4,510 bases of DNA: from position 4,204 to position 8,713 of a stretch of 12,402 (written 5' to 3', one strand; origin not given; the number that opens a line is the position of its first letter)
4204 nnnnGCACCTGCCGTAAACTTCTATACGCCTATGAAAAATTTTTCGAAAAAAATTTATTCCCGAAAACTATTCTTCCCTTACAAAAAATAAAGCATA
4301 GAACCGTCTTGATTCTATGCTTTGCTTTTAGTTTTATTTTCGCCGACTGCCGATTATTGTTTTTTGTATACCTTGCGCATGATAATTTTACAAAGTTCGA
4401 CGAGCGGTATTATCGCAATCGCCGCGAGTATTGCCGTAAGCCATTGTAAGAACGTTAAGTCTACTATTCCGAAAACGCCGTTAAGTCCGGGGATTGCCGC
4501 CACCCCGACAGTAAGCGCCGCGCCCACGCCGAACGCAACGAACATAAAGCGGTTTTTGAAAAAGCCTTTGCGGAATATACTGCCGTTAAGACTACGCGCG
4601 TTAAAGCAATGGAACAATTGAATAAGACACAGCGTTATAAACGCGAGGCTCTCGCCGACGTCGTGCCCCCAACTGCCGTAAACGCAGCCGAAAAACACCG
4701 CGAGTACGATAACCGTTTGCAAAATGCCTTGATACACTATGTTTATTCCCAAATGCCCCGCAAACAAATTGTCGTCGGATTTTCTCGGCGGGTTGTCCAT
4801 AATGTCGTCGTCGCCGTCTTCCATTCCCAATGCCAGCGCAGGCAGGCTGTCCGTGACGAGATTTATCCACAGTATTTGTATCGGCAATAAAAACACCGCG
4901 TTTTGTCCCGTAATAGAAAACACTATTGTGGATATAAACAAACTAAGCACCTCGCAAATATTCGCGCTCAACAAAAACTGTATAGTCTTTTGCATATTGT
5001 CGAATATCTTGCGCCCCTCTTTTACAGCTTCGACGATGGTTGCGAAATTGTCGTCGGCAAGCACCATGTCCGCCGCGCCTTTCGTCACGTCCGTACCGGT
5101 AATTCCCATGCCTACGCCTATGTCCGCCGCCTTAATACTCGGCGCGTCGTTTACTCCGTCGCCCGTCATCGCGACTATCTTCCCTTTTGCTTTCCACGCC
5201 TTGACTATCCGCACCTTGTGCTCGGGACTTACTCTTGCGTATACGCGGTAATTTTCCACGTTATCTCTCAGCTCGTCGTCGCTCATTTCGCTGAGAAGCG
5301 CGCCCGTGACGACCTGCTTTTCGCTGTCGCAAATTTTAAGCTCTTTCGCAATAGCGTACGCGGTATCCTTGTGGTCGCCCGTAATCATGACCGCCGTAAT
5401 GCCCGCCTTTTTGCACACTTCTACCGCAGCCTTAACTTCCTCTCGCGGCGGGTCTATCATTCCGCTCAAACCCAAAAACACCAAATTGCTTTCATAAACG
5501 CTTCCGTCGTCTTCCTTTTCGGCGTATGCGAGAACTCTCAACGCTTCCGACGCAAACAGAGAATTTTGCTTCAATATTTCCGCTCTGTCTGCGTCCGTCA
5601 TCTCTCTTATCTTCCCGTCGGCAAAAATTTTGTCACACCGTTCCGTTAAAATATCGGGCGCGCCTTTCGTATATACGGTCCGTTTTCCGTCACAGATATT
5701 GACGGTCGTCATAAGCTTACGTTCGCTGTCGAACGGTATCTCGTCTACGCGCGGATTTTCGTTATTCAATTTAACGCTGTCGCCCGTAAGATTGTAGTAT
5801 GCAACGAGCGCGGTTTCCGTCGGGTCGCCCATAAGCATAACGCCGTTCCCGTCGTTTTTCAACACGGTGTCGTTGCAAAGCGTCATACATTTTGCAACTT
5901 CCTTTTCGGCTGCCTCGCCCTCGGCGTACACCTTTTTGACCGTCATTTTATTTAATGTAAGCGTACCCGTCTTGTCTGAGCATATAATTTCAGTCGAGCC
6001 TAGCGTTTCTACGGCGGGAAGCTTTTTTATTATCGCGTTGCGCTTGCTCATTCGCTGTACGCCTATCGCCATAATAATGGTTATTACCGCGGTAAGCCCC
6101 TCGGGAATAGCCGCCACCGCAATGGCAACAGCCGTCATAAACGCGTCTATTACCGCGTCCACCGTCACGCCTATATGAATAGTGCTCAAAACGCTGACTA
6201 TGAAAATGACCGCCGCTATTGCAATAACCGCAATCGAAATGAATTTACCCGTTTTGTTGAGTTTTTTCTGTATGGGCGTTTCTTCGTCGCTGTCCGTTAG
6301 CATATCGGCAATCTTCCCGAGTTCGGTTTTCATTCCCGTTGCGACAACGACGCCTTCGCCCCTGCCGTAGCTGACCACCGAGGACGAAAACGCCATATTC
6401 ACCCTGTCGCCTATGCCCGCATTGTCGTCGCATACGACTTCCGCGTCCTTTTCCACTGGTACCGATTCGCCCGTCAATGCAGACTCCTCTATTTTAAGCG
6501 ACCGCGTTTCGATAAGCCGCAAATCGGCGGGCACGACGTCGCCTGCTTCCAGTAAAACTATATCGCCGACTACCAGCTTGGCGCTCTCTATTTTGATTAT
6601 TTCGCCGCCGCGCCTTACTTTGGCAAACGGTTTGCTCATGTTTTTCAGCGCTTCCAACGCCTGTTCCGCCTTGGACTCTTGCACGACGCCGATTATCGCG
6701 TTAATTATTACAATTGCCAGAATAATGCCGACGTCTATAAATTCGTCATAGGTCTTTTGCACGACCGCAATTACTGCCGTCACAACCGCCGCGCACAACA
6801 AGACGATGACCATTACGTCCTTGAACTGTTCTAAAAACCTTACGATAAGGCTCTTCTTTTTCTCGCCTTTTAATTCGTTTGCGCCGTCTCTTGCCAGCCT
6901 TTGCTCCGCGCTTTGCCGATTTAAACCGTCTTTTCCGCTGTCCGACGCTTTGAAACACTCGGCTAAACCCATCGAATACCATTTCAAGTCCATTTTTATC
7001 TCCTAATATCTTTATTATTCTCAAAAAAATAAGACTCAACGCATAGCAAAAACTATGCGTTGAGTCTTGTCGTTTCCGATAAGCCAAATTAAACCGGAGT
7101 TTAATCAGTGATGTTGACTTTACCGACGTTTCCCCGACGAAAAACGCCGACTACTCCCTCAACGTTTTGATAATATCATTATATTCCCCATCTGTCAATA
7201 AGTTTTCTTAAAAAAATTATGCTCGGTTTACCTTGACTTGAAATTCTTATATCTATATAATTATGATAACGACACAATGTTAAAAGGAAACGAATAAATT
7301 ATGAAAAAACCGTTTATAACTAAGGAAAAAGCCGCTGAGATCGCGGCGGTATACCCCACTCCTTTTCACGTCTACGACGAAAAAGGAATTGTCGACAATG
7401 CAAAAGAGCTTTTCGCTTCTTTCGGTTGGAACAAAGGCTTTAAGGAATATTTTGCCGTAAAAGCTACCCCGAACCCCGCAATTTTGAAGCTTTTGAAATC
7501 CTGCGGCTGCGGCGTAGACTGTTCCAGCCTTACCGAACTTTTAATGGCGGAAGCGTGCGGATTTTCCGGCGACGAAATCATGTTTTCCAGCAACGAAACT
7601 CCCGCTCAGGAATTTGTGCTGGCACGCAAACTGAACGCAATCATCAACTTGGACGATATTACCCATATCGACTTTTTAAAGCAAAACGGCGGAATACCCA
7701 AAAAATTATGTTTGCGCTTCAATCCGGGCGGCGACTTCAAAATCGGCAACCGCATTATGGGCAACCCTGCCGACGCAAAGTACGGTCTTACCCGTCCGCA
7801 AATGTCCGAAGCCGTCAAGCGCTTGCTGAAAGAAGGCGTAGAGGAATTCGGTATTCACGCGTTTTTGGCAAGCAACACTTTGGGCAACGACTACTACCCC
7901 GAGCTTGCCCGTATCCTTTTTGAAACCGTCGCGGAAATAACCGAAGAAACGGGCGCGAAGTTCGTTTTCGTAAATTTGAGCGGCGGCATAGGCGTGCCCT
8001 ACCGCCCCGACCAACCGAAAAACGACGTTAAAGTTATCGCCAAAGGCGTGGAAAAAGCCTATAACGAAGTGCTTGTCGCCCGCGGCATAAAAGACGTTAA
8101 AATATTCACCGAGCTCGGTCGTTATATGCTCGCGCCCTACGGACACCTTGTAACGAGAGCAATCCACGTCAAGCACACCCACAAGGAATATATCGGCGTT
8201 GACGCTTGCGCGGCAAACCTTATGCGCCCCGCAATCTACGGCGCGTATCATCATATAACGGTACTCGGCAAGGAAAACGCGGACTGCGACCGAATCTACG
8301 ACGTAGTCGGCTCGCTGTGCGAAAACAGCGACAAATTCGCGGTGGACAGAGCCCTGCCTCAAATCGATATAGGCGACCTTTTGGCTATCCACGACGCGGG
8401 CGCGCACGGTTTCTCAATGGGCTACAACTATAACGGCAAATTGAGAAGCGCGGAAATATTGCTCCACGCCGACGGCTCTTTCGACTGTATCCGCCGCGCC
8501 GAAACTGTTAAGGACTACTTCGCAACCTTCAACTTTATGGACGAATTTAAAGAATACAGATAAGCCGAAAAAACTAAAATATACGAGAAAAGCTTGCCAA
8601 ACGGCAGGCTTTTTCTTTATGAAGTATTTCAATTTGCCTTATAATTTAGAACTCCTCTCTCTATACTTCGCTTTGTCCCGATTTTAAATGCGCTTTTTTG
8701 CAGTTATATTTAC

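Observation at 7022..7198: Terminator-containing structured leader upstream of a Ca2+/Mn2+-type P-type ATPase: candidate ON-riboswitch, possibly a divergent yybP-ykoY Mn2+ element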

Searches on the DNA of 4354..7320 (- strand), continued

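Call 33: search_with_rna_model(model_id=R1, sources=[window, L001, L002, L003, L004, L005, L006, L007, L008, L009, L010, L011, L012, L013, L014, L015, L016, L017, L018, L019, L020, L021, L022, L023, L024, L025, L026, L027, L028, L029, L030, L031, L032, L033, L034, L035, L036, L037, L038, L039, L040, L041, L042, L043, L044, L045, L046, L047, L048, L049, L050, L051, L052, L053, L054, L055, L056, L057, L058, L059, L060, L061, L062, L063, L064, L065, L066, L067, L068, L069, L070, L071, L072, L073, L074, L075, L076, L077, L078, L079, L080, L082, L083, L084, L085, L086, L087, L088, L089, L090, L091, L092, L093, L094, L095, L096, L097, L098, L099, L100], max_evalue=0.01, make_alignment=true)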
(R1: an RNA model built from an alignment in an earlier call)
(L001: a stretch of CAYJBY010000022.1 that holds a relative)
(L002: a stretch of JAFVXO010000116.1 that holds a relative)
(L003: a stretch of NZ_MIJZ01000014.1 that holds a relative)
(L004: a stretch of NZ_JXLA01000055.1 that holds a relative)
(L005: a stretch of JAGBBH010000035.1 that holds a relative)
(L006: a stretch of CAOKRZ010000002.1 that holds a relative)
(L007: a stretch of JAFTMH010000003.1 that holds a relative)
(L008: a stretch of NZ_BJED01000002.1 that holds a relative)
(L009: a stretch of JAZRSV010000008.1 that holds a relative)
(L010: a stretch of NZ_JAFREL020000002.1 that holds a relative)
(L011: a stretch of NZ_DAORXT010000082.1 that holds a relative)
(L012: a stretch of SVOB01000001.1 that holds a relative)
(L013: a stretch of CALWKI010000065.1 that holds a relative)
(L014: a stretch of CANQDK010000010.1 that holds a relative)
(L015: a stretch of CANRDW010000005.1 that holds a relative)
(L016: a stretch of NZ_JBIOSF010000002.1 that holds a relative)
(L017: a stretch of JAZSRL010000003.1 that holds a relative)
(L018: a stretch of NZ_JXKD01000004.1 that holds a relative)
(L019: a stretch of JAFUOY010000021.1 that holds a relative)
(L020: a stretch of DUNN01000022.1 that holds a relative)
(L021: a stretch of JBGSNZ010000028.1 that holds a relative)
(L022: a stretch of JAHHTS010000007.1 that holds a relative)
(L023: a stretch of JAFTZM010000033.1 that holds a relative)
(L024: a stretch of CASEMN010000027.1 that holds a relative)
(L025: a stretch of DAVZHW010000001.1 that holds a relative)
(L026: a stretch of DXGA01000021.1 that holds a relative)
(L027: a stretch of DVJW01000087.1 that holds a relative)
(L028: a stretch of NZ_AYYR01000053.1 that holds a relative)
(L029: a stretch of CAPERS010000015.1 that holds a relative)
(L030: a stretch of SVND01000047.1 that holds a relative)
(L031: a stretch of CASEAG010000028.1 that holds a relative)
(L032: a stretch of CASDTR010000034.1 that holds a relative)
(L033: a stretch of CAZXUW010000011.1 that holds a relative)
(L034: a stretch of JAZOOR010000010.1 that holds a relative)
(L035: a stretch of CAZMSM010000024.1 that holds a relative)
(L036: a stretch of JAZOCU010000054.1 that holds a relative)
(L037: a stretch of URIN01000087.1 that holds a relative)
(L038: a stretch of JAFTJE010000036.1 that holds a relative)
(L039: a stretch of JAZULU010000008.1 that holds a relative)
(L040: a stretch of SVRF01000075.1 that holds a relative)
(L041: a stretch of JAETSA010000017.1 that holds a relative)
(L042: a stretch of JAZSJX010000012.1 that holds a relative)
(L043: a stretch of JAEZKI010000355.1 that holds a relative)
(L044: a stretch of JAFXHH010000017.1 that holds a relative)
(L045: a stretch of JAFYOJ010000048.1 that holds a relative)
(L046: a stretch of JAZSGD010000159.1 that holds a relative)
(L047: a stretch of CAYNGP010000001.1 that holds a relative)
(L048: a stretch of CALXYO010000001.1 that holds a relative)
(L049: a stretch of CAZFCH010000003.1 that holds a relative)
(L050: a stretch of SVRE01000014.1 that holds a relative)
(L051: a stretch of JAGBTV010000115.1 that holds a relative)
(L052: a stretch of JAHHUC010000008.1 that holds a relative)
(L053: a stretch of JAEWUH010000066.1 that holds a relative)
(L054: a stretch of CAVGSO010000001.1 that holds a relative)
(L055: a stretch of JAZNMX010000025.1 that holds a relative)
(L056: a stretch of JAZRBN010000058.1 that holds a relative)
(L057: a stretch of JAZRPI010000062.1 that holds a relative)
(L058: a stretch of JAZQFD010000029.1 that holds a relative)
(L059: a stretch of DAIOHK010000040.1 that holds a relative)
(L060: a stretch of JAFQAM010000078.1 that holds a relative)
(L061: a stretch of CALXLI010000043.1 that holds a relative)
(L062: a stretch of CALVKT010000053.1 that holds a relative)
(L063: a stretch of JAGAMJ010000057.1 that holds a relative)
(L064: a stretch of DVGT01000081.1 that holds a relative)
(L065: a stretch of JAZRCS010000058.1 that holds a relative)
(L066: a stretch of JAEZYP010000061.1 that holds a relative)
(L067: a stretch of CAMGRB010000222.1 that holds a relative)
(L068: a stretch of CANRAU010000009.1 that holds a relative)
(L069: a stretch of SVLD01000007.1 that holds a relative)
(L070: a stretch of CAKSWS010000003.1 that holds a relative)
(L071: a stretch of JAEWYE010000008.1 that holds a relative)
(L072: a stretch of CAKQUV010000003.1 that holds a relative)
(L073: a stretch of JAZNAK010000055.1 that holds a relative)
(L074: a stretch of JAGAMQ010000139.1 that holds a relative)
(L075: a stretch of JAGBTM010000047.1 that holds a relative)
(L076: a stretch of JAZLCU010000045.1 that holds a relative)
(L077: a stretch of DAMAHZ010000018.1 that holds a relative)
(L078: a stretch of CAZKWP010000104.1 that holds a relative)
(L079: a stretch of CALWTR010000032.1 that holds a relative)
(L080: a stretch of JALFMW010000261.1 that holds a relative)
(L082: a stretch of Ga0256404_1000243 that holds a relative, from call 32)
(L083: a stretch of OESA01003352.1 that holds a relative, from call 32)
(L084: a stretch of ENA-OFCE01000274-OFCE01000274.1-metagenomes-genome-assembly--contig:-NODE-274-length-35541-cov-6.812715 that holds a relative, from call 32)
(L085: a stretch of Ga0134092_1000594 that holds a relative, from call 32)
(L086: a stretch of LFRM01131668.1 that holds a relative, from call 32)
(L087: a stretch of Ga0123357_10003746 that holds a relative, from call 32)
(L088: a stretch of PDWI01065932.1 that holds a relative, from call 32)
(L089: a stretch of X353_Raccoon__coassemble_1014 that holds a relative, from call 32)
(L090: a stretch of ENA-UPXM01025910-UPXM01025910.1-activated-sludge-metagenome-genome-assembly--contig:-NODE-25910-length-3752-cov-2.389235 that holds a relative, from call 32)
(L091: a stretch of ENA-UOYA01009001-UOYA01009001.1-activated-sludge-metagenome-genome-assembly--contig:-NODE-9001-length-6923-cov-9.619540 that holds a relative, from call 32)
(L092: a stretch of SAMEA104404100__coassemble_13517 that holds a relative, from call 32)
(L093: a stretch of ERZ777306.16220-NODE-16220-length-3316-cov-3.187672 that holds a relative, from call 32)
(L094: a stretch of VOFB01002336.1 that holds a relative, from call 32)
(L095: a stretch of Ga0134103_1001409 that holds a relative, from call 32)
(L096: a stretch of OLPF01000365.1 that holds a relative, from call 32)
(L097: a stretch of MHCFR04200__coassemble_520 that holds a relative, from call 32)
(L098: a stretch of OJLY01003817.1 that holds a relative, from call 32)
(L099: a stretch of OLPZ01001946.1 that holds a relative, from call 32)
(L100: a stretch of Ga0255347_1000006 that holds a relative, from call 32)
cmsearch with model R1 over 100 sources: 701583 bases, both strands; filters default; matches with E-value up to 0.01: 52.
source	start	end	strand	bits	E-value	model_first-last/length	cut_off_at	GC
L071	2824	2918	+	77.3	9.4e-16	1-97/97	no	0.46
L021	2827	2920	+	76.4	1.5e-15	1-97/97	no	0.49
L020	2598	2691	+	76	1.9e-15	1-97/97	no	0.46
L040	618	710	+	75.7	2.3e-15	1-97/97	no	0.46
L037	2791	2880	+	74.1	5.8e-15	1-97/97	no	0.39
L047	2850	2948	+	74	6.2e-15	1-97/97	no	0.41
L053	2829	2924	+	73.5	8.1e-15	1-97/97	no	0.48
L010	2783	2872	+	71.9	1.9e-14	1-97/97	no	0.43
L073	2837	2933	+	71.9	2e-14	1-97/97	no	0.47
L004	2799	2892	+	70.4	4.7e-14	1-97/97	no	0.41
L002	2230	2319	+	70.2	5e-14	1-97/97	no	0.51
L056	2839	2929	+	69.8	6.4e-14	1-97/97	no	0.52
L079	2788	2874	+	69.7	6.7e-14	1-97/97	no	0.46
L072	2853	2942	+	69.7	6.8e-14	1-97/97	no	0.43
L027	2811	2905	+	69.1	9.7e-14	1-97/97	no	0.52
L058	2756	2856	+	68.8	1.1e-13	1-97/97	no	0.42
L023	2827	2923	+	68.7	1.2e-13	1-97/97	no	0.46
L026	2815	2913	+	68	1.8e-13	1-97/97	no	0.56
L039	2855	2948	+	67.5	2.3e-13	1-97/97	no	0.38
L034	2857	2946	+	67.1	3e-13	1-97/97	no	0.46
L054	2812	2909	+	67.1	3e-13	1-97/97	no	0.57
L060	2860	2944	+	66.4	4.3e-13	1-97/97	no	0.34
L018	2795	2890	+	66.1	5.2e-13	1-97/97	no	0.43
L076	2835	2929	+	65.6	6.7e-13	1-97/97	no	0.51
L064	2841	2939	+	65.4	7.5e-13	1-97/97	no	0.41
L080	2802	2893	+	65.2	8.8e-13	1-97/97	no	0.39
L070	2783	2871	+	64.9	1e-12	1-97/97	no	0.39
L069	2767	2853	+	64.9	1e-12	1-97/97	no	0.54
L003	2742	2832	+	64.5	1.3e-12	1-97/97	no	0.48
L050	2799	2886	+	64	1.7e-12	1-97/97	no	0.44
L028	2868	2961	+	63.4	2.4e-12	1-97/97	no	0.48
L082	1294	1401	+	62.8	3.3e-12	1-97/97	no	0.49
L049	2780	2879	+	61.6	6.5e-12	1-97/97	no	0.6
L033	2806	2904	+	61.4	7.5e-12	1-97/97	no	0.46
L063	1459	1547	+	60.7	1.1e-11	1-97/97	no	0.55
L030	2789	2888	+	57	8.5e-11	1-97/97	no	0.48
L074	534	631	+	55.2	2.5e-10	1-97/97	no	0.51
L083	116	221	+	53.1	7.8e-10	1-97/97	no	0.36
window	7058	7164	-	50.3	3.8e-09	1-97/97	no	0.47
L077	1519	1641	+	50.3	3.8e-09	1-97/97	no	0.3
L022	2789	2884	+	50.2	4e-09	1-97/97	no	0.42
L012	2803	2903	+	38.9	2.3e-06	1-97/97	no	0.46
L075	995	1088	+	38.5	3e-06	1-97/97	no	0.49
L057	1202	1312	+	37.6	5.1e-06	1-97/97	no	0.38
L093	1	69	+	37.2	6.1e-06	28-97/97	5'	0.43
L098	872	960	+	34.6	2.6e-05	1-97/97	no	0.4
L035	93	202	+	31.2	0.00018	1-97/97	no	0.49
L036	2788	2894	+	29.3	0.00052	1-97/97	no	0.5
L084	1271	1363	+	28.1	0.001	1-97/97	no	0.44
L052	2734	2849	+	27.9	0.0011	1-97/97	no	0.44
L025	2858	2949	+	24.7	0.0073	1-97/97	no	0.48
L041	2764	2851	+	24.6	0.0076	1-97/97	no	0.57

Alignment A3: 52 matches aligned to the model, 197 columns, each read 5' to 3' on its own strand. Consensus structure (alignment columns), stored with it:
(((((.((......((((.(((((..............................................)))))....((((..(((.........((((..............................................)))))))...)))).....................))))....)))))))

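Call 49: search_rna_families(sources=[L024, L025, L012, L041, L068, L035, L082, L083, L081], threshold=evalue, max_evalue=10, show_alignments=2)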
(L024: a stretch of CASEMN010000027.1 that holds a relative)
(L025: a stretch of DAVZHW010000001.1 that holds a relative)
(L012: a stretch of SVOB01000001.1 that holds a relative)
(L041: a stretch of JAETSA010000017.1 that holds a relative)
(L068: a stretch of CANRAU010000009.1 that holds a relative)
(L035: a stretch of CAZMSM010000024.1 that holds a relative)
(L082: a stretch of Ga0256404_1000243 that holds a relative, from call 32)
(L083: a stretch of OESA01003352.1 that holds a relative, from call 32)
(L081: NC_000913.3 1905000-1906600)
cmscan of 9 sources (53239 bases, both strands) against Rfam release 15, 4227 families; matches with E-value up to 10: 15.
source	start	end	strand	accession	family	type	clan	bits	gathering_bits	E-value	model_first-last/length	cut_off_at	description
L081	462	558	+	RF00080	Manganese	Cis-reg; riboswitch;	-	41.6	45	6.7e-08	1-177/177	no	Manganese Mn2+ riboswitch aptamer (yybP-ykoY)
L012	2880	2955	+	RF02980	freshwater-2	Cis-reg;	-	28.1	49.9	2.6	1-84/84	no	freshwater-2 RNA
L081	257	337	+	RF00724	mir-282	Gene; miRNA;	-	25.3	55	1.7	1-92/92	no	mir-282 microRNA precursor family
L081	256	336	-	RF00724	mir-282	Gene; miRNA;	-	23.6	55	4.5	1-92/92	no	mir-282 microRNA precursor family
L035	2960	3029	+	RF02031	tpke11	Gene; sRNA;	-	22.9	43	1.5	1-77/77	no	tpke11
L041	2884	2950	-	RF04172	MIR8675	Gene; miRNA;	-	22.8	90.8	7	1-95/95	no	MIR8675 microRNA precursor family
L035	3403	3521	-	RF02225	sX6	Gene; sRNA;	-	22.2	40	0.099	1-342/342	no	Proteobacterial sRNA sX6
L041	5725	5776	-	RF00752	mir-14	Gene; miRNA;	-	21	53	6.8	1-63/63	no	mir-14 microRNA precursor family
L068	4830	4902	-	RF01059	mir-598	Gene; miRNA;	-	20.9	69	9.5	1-80/80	no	mir-598 microRNA precursor family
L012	5613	5682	-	RF02651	SorY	Gene; sRNA;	-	20.8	111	6.6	1-83/83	no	Singlet oxygen resistance RNA Y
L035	2912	3011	-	RF01808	MicX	Gene; sRNA;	-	20.7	75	2.5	1-194/194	no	MicX Vibrio cholerae sRNA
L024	887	984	-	RF00516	ylbH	Cis-reg; leader;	-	20.1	50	5.2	1-122/122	no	ylbH leader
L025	585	620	-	RF02162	XIST_A_REPEAT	Gene; sRNA;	-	19.2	33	3.7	1-37/37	no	XIST RNA A repeat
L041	5685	5809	-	RF01762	whalefall-1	Gene; sRNA;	-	17.6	37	6.8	1-56/56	no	Whalefall-1 RNA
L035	86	229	+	RF00080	Manganese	Cis-reg; riboswitch;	-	16.2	45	2.3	1-177/177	no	Manganese Mn2+ riboswitch aptamer (yybP-ykoY)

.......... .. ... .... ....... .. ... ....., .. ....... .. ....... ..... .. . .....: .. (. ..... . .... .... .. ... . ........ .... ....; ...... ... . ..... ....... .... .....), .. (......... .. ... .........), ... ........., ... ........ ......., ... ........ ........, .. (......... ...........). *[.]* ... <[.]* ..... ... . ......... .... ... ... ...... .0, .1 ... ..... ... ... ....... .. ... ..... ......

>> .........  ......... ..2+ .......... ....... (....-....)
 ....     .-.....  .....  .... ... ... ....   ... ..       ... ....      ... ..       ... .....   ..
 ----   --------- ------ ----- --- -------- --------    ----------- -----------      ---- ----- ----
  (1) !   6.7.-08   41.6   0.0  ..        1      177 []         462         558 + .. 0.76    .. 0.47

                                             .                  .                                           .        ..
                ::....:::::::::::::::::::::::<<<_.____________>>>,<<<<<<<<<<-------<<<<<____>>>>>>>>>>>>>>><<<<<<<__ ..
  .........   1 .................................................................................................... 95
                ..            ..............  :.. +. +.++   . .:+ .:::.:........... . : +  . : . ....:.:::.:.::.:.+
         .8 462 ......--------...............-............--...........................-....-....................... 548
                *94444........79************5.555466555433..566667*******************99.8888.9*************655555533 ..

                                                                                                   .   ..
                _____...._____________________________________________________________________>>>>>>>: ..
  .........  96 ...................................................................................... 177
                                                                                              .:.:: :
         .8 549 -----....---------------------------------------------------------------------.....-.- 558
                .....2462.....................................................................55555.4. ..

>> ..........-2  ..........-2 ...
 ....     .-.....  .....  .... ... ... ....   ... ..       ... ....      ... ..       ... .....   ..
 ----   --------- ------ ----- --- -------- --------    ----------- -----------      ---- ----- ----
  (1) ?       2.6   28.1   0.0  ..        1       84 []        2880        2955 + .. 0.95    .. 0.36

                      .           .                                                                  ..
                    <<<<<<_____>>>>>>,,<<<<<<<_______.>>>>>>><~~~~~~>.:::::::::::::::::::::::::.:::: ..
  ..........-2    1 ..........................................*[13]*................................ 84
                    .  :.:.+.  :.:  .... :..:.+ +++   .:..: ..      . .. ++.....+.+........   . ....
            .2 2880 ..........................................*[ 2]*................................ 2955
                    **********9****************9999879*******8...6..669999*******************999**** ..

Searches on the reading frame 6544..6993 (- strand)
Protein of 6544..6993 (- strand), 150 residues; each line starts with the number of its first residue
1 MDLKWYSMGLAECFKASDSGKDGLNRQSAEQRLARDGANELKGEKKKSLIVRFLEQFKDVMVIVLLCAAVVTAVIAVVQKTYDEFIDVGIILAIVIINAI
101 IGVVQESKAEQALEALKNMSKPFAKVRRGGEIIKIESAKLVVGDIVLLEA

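Call 32: find_related_loci(query=window:6544-6993:-, collection=metagenome_contigs, flank=1500)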
Query window:6544-6993:- (150 aa) in metagenome_contigs; peptide patterns used: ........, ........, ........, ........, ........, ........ (x = any residue, [..] = any of these).
317 stretches matched a pattern; 21 encode a relative of the query (tblastn E <= 1e-3); 21 distinct loci.
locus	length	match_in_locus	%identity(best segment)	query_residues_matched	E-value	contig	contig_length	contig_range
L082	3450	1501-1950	68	1-150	1e-61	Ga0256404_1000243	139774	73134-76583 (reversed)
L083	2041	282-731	75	1-150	1e-61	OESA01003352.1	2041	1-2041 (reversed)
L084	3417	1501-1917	47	5-150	4e-40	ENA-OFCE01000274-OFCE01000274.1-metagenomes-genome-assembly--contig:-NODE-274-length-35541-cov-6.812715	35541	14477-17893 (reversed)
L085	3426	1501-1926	48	2-150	4e-40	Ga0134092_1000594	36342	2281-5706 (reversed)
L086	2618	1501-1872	53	21-150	8e-40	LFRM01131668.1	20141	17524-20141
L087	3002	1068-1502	47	6-150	9e-39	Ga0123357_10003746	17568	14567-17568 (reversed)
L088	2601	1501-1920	51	4-150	3e-38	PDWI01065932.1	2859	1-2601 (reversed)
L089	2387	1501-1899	47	3-140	1e-36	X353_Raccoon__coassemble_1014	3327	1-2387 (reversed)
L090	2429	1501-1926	44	5-150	5e-31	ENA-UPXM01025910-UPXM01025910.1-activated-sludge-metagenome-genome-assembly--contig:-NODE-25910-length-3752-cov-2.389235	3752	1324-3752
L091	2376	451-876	43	5-150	5e-31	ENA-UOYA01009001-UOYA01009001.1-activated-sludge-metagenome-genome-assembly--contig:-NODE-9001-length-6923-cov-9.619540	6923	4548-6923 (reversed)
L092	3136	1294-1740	45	3-150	5e-30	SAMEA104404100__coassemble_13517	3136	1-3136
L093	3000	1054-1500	46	2-150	8e-29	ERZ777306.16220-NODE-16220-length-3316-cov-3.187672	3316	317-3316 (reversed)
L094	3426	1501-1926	40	1-141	2e-27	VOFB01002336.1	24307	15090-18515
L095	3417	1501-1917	47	5-150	1e-25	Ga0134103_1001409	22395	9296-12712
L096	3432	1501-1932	41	1-149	4e-25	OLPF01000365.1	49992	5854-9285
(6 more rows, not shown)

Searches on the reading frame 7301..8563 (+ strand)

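Call 7: search_protein_families(library=ncbifam, proteins=[window:7301-8563:+])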
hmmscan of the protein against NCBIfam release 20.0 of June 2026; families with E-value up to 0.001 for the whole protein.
window:7301-8563:+ (420 aa): 7 families
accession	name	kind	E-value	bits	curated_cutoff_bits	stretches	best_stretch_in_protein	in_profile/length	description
TIGR01048.1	lysA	equivalog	2.2e-84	283.4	297.9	1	5-408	10-414/417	diaminopimelate decarboxylase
NF006515.0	PRK08961.1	equivalog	1.6e-55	188.5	802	1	19-389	502-860/861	bifunctional aspartate kinase/diaminopimelate decarboxylase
TIGR03099.1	dCO2ase_PEP1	hypoth_equivalog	1.4e-41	142.9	478.45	1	13-386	17-396/398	pyridoxal-dependent decarboxylase, exosortase A system-associated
NF052544.1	OrLyDeCDokD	equivalog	2.4e-35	122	700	1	12-406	34-455/461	ornithine/lysine decarboxylase DokD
NF041039.1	FslC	exception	2.2e-10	39.9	500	1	6-400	14-415/418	rhizoferrin biosystnesis N-citrylornithine decarboxylase FslC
TIGR01273.1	speA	equivalog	1.1e-06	27.4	624.1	1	158-297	212-358/624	arginine decarboxylase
NF003763.0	PRK05354.1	equivalog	5.7e-05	21.8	369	1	158-298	220-367/636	biosynthetic arginine decarboxylase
